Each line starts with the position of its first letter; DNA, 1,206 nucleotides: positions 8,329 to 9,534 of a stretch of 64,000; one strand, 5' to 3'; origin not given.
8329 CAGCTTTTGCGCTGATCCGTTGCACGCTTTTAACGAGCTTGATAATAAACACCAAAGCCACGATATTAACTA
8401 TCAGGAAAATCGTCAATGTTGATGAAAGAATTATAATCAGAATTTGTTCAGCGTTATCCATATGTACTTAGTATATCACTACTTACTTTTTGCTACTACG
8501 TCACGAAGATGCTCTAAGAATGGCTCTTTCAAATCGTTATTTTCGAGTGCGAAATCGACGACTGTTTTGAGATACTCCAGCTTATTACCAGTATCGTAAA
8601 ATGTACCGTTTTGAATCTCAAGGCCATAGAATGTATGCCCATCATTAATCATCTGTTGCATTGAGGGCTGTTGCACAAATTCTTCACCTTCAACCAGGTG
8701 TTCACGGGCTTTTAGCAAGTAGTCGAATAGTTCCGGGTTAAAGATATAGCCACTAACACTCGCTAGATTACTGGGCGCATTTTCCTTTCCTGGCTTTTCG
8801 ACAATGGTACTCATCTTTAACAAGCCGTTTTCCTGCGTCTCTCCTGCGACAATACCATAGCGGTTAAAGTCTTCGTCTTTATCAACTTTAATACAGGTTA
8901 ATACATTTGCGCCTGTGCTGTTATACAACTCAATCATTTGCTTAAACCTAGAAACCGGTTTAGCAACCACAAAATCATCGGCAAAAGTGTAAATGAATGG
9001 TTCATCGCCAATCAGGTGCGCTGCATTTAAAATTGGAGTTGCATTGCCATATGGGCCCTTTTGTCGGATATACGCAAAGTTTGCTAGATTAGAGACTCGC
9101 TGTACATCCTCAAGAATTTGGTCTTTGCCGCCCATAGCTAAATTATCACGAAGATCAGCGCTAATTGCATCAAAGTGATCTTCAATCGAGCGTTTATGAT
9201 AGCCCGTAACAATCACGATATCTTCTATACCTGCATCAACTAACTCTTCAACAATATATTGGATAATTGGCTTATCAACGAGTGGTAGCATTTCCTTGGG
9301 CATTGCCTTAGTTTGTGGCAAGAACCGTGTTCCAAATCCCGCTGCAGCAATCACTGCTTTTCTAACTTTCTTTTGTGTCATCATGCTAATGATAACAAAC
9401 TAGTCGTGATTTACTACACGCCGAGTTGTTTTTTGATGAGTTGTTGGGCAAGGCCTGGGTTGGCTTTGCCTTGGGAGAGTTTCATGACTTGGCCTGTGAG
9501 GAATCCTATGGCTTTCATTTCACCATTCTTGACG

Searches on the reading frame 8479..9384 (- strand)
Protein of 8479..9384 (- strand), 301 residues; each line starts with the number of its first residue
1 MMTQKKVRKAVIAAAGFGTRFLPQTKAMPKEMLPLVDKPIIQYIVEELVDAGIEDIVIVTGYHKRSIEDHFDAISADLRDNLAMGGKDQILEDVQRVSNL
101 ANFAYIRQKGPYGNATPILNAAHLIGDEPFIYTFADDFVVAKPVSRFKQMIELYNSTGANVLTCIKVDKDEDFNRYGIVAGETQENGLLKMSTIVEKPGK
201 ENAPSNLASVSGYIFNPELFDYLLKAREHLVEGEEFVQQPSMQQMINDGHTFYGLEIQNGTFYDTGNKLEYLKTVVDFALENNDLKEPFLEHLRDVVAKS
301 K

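Call 75: search_protein_families(library=pfam, proteins=[window:8479-9384:-], max_evalue=0.001)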
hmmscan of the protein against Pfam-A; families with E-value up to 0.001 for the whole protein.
window:8479-9384:- (301 aa): 3 families
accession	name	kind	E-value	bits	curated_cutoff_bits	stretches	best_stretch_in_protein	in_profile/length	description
PF00483.29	NTP_transferase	-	5.6e-35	121.5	21.2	1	9-273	1-237/245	Nucleotidyl transferase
PF12804.13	NTP_transf_3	-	6.1e-07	30.2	27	1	10-65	1-51/160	MobA-like NTP transferase domain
PF01128.25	IspD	-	0.00094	19.4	27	0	10-88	3-76/221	2-C-methyl-D-erythritol 4-phosphate cytidylyltransferase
